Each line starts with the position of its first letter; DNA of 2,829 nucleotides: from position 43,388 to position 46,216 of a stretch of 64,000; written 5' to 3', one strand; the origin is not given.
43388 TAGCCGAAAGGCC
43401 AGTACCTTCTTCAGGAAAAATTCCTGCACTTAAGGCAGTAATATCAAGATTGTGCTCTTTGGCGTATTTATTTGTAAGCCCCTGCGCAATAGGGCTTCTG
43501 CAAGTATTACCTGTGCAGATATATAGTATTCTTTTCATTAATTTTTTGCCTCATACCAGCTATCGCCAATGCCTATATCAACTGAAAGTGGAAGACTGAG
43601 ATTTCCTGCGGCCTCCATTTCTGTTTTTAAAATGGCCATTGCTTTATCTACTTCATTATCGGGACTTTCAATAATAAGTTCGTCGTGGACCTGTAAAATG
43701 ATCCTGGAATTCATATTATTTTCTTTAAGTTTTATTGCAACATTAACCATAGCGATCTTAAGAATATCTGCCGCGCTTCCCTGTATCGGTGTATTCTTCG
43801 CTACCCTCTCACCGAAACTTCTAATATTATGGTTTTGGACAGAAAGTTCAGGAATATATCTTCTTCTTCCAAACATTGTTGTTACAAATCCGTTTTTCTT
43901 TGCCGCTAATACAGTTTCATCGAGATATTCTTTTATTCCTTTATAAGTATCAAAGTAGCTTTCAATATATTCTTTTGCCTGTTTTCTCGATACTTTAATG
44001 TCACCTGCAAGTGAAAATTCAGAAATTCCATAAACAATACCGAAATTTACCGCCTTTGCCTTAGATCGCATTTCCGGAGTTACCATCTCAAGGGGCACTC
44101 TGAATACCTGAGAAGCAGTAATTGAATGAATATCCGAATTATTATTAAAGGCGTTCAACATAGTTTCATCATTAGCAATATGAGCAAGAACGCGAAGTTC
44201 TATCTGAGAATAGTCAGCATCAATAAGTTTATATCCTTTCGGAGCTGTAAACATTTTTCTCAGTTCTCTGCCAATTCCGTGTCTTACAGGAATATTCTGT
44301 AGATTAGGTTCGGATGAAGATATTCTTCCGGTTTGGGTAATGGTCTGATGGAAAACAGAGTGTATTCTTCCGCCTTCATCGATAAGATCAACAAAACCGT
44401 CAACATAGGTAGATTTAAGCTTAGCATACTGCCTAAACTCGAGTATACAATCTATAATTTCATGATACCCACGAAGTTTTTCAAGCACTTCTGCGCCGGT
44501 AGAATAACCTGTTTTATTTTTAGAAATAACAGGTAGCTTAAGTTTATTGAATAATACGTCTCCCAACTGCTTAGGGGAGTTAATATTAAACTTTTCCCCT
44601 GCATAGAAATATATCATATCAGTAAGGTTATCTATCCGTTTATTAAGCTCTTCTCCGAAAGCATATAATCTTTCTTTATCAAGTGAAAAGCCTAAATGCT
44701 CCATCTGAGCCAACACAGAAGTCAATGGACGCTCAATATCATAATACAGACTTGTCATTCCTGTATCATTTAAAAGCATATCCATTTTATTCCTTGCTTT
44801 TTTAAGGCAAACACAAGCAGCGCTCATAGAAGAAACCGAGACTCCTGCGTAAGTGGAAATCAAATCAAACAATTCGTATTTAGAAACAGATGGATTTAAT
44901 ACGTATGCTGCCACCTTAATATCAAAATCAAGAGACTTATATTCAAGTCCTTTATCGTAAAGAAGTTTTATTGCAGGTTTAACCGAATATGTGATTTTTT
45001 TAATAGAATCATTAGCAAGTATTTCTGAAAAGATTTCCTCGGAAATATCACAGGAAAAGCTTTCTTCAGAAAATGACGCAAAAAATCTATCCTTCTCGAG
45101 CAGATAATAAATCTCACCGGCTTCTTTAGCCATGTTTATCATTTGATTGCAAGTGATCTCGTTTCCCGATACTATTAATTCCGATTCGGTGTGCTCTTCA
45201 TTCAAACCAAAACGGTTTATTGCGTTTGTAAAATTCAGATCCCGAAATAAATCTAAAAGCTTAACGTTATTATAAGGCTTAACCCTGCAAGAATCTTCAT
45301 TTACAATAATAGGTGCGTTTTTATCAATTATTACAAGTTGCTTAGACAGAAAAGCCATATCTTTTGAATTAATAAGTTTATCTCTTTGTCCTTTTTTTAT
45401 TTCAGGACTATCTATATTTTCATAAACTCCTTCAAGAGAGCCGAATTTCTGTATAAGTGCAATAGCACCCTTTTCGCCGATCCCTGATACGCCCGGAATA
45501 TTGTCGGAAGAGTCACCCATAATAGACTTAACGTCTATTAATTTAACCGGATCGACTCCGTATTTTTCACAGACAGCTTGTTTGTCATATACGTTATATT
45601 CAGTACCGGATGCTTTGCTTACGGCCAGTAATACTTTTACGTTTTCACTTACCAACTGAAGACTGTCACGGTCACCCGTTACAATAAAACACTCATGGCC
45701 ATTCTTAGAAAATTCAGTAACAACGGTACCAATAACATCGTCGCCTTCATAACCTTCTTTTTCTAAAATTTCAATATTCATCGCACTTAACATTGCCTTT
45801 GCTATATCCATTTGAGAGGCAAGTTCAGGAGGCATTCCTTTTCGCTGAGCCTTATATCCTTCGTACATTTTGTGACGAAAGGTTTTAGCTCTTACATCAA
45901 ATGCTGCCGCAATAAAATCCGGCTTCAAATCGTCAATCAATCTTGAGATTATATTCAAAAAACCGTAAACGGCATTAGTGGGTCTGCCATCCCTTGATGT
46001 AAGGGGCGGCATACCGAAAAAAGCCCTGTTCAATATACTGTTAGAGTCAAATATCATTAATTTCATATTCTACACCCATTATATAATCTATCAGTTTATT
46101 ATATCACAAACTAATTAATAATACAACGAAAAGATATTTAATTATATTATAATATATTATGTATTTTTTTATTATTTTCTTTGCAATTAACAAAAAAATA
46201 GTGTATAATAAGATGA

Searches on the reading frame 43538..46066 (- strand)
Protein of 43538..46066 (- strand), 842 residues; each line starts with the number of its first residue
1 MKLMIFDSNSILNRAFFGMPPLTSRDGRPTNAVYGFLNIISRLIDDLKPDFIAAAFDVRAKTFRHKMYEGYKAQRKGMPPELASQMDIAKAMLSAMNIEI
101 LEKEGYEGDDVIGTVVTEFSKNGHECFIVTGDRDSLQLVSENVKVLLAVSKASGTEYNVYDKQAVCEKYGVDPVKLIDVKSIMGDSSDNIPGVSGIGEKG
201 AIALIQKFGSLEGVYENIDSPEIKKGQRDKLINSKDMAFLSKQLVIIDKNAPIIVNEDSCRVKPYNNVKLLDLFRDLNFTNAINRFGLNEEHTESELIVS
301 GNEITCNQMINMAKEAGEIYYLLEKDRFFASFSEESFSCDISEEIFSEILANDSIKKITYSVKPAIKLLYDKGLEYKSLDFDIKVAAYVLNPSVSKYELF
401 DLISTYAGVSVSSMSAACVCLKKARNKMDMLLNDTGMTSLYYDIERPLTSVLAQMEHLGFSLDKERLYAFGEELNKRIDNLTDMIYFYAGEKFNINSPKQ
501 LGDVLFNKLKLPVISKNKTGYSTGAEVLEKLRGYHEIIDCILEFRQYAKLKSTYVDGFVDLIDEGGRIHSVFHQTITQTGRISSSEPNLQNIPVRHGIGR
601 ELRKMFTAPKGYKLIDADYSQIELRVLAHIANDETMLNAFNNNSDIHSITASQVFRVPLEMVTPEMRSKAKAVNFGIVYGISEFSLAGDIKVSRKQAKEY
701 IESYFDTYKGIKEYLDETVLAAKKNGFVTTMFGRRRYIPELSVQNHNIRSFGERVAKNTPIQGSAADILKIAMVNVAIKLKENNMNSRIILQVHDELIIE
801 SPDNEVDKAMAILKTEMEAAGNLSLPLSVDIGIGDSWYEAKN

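Call 71: search_protein_families(library=pfam, proteins=[window:43538-46066:-], max_evalue=0.000001)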
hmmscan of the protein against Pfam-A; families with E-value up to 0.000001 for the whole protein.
window:43538-46066:- (842 aa): 4 families
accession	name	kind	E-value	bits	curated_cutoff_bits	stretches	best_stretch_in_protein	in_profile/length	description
PF00476.26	DNA_pol_A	-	6.2e-159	529.4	34.3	1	465-839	2-381/381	DNA polymerase family A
PF02739.22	5_3_exonuc_N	-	2.5e-56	190.4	34.3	1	2-170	1-164/164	5'-3' exonuclease, N-terminal resolvase-like domain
PF01367.25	5_3_exonuc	-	1.4e-29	102.8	40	1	171-266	1-95/97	5'-3' exonuclease, C-terminal SAM fold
PF22619.2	DNA_polI_exo1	-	3.5e-09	37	27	1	340-410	34-104/140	DNA polymerase I, ribonuclease H-like domain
